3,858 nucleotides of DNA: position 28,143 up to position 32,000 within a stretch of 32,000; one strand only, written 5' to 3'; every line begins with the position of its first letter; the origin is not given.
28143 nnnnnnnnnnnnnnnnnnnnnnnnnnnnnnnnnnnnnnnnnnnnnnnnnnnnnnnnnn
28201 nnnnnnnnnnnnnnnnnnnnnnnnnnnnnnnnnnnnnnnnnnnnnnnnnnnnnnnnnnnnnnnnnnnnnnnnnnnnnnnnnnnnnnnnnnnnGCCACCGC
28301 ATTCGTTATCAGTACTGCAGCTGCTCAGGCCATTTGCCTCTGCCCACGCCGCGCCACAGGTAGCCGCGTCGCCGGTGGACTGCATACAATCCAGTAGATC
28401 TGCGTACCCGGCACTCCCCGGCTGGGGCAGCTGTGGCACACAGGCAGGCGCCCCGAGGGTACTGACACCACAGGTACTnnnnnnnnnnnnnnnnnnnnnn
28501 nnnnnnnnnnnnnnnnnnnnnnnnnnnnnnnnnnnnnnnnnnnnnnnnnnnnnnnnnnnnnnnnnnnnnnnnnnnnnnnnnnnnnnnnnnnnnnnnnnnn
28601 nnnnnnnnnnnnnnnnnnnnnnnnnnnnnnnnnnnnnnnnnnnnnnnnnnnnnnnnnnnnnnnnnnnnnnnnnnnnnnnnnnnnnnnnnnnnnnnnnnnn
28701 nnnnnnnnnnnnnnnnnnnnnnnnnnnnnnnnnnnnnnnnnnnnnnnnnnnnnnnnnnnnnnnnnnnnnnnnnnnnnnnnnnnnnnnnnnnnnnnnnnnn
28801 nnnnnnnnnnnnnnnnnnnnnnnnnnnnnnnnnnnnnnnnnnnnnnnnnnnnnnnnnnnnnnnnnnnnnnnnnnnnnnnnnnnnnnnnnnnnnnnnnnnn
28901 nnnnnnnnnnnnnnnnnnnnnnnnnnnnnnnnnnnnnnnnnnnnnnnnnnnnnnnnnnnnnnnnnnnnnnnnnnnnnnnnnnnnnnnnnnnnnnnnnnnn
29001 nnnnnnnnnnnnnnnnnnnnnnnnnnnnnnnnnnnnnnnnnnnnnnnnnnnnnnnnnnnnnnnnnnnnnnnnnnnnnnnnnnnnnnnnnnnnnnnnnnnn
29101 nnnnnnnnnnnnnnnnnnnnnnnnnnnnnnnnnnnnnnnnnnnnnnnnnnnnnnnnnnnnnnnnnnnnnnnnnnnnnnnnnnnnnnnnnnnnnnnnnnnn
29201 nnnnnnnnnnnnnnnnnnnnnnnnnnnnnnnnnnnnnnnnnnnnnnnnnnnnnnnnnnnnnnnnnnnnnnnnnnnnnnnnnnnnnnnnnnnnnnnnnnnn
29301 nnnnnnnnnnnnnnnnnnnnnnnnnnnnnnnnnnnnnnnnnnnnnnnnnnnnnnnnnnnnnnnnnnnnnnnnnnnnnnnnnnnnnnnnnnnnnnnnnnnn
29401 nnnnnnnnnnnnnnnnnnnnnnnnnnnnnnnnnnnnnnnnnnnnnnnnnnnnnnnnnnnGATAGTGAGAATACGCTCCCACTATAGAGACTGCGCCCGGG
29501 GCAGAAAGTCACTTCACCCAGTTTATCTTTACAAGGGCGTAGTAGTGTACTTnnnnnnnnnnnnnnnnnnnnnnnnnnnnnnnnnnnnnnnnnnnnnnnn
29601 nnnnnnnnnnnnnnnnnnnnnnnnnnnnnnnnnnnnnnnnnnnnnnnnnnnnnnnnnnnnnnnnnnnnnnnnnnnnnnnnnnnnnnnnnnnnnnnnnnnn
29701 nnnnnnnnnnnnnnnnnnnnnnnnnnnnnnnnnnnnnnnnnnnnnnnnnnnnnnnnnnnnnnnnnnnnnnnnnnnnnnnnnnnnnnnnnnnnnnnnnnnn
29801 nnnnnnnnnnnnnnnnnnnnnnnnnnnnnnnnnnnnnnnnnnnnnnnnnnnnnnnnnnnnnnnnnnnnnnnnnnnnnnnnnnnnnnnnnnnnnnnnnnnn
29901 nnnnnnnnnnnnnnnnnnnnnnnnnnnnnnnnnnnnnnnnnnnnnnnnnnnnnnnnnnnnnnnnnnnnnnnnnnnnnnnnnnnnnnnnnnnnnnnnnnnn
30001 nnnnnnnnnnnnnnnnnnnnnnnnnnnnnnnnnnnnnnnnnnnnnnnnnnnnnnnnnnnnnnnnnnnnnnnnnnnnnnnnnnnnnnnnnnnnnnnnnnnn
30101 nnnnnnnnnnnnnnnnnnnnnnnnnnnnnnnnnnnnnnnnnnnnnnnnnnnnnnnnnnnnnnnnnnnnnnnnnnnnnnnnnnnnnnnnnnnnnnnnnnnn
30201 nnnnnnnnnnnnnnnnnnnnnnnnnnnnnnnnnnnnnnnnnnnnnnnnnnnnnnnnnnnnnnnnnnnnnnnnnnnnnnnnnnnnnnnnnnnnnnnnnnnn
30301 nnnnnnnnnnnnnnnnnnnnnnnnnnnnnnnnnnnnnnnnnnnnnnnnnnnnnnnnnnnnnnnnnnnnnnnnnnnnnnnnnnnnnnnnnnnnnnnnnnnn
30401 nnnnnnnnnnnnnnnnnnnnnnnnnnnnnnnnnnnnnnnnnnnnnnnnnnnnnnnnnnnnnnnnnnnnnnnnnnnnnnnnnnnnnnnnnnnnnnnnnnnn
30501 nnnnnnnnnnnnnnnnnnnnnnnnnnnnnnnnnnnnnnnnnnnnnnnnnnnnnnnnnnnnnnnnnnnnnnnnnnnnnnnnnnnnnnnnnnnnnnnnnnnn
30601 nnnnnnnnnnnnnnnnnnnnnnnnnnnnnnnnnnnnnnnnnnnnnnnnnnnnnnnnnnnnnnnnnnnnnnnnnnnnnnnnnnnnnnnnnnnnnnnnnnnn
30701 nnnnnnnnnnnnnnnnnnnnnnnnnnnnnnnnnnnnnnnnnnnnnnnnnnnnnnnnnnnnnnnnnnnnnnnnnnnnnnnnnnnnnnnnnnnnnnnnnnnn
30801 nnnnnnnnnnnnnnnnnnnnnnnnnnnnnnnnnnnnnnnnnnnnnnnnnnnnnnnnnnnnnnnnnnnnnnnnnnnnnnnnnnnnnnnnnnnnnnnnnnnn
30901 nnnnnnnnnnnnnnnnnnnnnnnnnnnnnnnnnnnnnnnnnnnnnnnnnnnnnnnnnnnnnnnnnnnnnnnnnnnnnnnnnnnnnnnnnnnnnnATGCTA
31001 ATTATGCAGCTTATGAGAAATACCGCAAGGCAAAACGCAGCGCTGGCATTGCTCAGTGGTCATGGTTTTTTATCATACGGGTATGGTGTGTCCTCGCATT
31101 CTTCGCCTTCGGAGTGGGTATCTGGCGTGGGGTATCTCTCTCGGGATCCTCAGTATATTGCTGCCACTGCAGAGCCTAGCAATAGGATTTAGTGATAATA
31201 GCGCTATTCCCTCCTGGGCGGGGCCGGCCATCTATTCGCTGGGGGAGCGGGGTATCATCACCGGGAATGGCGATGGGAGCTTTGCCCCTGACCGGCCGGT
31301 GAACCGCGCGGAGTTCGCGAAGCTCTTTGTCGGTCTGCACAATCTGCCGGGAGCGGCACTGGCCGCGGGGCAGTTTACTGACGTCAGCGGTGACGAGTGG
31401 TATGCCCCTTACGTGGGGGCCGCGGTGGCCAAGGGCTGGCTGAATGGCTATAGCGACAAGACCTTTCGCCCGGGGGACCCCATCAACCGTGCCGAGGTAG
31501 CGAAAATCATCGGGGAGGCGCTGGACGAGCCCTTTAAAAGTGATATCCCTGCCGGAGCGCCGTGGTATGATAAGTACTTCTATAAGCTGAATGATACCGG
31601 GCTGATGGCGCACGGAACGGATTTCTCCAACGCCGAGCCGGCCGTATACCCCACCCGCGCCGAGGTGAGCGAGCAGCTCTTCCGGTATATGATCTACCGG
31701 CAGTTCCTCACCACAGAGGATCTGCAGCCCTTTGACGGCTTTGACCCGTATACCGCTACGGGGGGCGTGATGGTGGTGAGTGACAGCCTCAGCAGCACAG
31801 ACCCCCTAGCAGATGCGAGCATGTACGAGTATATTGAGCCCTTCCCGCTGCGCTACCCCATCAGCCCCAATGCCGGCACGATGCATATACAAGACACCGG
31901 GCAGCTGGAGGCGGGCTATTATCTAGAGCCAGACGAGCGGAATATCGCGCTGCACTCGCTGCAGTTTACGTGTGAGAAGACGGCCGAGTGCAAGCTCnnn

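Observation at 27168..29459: Large secreted protein with four copies of a six-cysteine module after a propeller-like domain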

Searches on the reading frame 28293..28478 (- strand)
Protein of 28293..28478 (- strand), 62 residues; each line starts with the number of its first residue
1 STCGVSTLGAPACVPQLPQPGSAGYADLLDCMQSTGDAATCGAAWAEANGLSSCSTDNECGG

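Call 12: search_protein_families(library=pfam, proteins=[window:28293-28478:-], max_evalue=10)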
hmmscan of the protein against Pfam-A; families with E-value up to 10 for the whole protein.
seq(62 aa): 0 families

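Call 18: search_protein_representatives(alignment_id=A1)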
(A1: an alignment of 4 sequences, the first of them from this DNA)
Query: 4 sequences, 59 profile positions. Proteins with E-value up to 0.001 (for the whole library): 4; up to 1e-10: 1; up to 1e-30: 1. The best 4 are listed.
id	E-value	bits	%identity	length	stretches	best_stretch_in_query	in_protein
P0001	2.1e-93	322.5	-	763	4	1-59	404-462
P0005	2.4e-07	46.9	-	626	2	1-57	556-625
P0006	1.9e-04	37.7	-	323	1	2-58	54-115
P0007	4.0e-04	36.6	-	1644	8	11-31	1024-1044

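Call 22: find_homologous_proteins(query=A2, max_evalue=10)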
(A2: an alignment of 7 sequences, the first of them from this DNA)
Query A2 (7 sequences): 4 candidates shared short words with the query, none scored E <= 10.

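Call 28: find_encoding_contigs(protein=P0005, flank=8000, max_places=4)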
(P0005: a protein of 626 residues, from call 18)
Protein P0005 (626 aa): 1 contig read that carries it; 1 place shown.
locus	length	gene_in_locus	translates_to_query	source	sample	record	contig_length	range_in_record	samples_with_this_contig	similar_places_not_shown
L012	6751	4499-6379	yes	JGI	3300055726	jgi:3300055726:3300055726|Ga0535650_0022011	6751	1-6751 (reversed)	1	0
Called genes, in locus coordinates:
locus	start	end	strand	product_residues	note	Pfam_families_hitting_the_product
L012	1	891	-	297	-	?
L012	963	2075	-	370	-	PF13439:Glyco_transf_4, PF13579:Glyco_trans_4_4, PF20706:GT4-conflict, PF00534:Glycos_transf_1, PF13692:Glyco_trans_1_4, PF13524:Glyco_trans_1_2 (weak)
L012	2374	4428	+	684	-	PF01935:DUF87, PF12846:AAA_10 (faint), PF19044:P-loop_TraG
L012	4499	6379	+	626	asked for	PF21959:DUF6923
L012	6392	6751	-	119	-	?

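Call 29: find_encoding_contigs(protein=P0006, flank=8000, max_places=4)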
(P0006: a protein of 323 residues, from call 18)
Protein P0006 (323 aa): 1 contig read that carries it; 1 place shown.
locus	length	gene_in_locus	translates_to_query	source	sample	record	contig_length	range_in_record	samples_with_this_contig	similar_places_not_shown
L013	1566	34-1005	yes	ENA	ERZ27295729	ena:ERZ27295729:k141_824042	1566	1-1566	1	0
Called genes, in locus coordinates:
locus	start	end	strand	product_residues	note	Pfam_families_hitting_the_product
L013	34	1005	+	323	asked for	PF00395:SLH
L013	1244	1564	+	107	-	?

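Call 43: predict_structure(alignment_id=A2)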
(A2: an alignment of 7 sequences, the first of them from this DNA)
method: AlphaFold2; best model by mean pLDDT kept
length: 62 residues; sequences in the alignment: 7
mean_pLDDT: 87.1   pTM: 0.61
mean pLDDT of the five models: 87.1, 84.9, 84.6, 84.5, 84.0
residues with pLDDT >= 90: 12; 70-90: 49; 50-70: 1; < 50: 0
segments of 3 or more residues with pLDDT < 50: none
pLDDT, mean of each block of 10 residues (from residue 1): 87 86 89 89 88 88 71
secondary structure, 60 per line:
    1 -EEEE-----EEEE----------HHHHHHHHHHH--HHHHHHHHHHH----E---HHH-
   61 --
elements in order: E2-5 E11-14 H25-35 H38-48
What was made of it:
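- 28293..28478 (-): aa 328-389: six-Cys module 1 (Cys 330, 340, 358, 368, 381, 387). The AF2 model of this copy has pLDDT 87.1 and shows a hairpin plus two helices (call 43).
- Closest known: YWTD propeller-EGF pairs of the LDL-receptor family and nidogen. Different: The module here is a hairpin plus two helices (call 43).
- The module model is confident: pLDDT 87, hairpin plus two helices (call 43).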

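Call 49: fold_search(model_id=the predicted structure, library=pdb)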
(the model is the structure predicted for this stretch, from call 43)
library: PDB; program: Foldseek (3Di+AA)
matches with E <= 10: 3; with E <= 0.001: 0
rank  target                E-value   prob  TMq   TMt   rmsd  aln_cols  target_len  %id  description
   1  9n34_B                8.1e+00  0.03  0.22  0.07   6.9        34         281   20  Glutarate L-2-hydroxylase N187C mutant-5'-Mal-C6-TTTT DNA conjugate (released 2026-02-04)
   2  9n2u_A                9.2e+00  0.03  0.22  0.07   6.8        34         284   20  Glutarate L-2-hydroxylase N187C mutant-5'-Mal-C6-GC DNA conjugate (released 2026-02-04)
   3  9n2u_B                9.9e+00  0.02  0.22  0.07   6.8        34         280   20  Glutarate L-2-hydroxylase N187C mutant-5'-Mal-C6-GC DNA conjugate (released 2026-02-04)

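Call 72: search_solved_structures(query=A2, max_evalue=10)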
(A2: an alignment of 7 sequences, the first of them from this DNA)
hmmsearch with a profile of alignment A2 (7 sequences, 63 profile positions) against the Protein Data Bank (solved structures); distinct sequences matched with E-value up to 10: 8.
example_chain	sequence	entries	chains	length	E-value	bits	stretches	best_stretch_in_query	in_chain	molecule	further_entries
2cqr_A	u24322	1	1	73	0.55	13.7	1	16-46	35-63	DnaJ homolog subfamily C member 1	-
4xiz_M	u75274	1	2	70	0.61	13.6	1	31-62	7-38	Mitochondrial distribution and morphology protein 35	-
4ytv_A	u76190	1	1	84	0.87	13.1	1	31-62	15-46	Mitochondrial distribution and morphology protein 35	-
4ytw_A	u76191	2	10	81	0.92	13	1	31-62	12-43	Mitochondrial distribution and morphology protein 35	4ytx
4xhr_N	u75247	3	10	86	1.1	12.7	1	31-62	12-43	Mitochondrial distribution and morphology protein 35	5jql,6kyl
6i3v_A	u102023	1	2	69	1.7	12.1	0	31-54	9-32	TP53-regulated inhibitor of apoptosis 1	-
6i3y_A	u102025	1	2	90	3.4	11.2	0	31-54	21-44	TP53-regulated inhibitor of apoptosis 1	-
5hci_A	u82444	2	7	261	4.4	10.8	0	24-39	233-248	GPN-loop GTPase 1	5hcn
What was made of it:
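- On CHCH / twin CX9C: Best E-value 0.55 (call 72).
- Closest known: CHCH. Same: They were the only hits, and insignificant ones, of the module profile in PDB sequences (E 0.55-1.7; call 72).
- Tried and rejected: Hits in PDB sequences (Mdm35, TRIAP1) were rejected as insignificant (call 72).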

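Call 82: fold_search(model_id=the predicted structure, library=viral)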
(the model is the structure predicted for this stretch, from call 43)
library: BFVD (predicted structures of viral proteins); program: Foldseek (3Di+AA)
matches with E <= 10: 4; with E <= 0.001: 0
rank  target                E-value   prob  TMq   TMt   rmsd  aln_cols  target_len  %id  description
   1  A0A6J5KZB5            5.4e+00  0.01  0.20  0.15   8.2        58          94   22  Uncharacterized protein [uncultured Caudovirales phage]
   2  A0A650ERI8            6.2e+00  0.04  0.26  0.19   5.9        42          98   19  (no name in the UniProt tables at hand)
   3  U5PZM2                9.3e+00  0.08  0.35  0.24   4.3        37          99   14  Uncharacterized protein [Acinetobacter phage Presley]
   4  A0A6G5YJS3            9.9e+00  0.11  0.39  0.19   1.5        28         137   21  (no name in the UniProt tables at hand)
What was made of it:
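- On EGF-like and other catalogued six-Cys extracellular modules (EGF, ShK, Kazal, saposin, Myxococcus Cys-rich repeat): No fold match in PDB or BFVD (calls 49, 82).
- Tried and rejected: PDB (best E 8) and BFVD (best E 5) gave nothing (calls 49, 82).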

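Call 85: search_protein_families(library=pfam, proteins=[P0006, L012:1-891:-, L012:6392-6751:-, L013:1244-1564:+, P0005, P0008], max_evalue=0.01)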
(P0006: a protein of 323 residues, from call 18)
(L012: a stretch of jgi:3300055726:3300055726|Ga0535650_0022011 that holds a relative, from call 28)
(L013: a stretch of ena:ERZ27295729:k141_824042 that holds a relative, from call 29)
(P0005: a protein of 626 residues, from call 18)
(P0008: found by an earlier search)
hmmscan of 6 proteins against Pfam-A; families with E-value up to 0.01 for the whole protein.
P0006 (323 aa): 1 family
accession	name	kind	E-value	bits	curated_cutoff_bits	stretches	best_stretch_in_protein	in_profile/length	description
PF00395.25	SLH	-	7.6e-12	45.5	20.8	1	229-269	2-42/44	S-layer homology domain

L012:1-891:- (297 aa): 0 families

L012:6392-6751:- (119 aa): 1 family
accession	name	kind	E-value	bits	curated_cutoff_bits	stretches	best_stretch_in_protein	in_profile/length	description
PF04230.19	PS_pyruv_trans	-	0.0043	17.4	25.3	0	63-87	242-266/280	Polysaccharide pyruvyl transferase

L013:1244-1564:+ (107 aa): 0 families

P0005 (626 aa): 1 family
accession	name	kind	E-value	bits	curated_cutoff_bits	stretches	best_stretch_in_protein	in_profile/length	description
PF21959.2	DUF6923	-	3e-26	93.1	27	1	128-341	2-233/234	Repeat of unknown function (DUF6923)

P0008 (684 aa): 3 families
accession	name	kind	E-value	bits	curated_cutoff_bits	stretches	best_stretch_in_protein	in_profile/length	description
PF19044.6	P-loop_TraG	-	4.9e-23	81.9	25.8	1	337-642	27-343/413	TraG P-loop domain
PF12846.13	AAA_10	-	1.4e-08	34.6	27.5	1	338-390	20-75/362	AAA-like domain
PF01935.23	DUF87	-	1.5e-08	35.4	23.2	1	344-406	28-92/220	Helicase HerA, central domain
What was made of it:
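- The module also occurs next to an SLH cell-wall-binding domain in P0006 (calls 29, 85).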

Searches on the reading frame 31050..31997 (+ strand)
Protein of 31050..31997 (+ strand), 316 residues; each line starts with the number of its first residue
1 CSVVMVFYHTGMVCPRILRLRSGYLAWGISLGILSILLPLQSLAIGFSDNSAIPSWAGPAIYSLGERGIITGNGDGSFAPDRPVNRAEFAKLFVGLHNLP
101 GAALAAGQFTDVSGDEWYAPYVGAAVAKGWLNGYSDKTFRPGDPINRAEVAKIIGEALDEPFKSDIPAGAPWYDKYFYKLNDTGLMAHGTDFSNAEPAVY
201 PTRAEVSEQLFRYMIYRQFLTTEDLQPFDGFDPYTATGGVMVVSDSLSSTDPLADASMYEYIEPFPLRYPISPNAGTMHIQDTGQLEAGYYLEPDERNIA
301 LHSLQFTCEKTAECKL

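Call 85: search_protein_families(library=pfam, proteins=[window:31050-31997:+], max_evalue=0.01)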
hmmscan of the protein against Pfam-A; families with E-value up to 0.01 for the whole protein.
window:31050-31997:+ (316 aa): 1 family
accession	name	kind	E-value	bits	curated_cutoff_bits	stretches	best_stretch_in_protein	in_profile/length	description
PF00395.25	SLH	-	1.6e-28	98.8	20.8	2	109-151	2-44/44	S-layer homology domain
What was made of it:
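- On SLH-anchored S-layer proteins: SLH is present in P0006 and in the separate ORF at window 31050-32000 (call 85).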
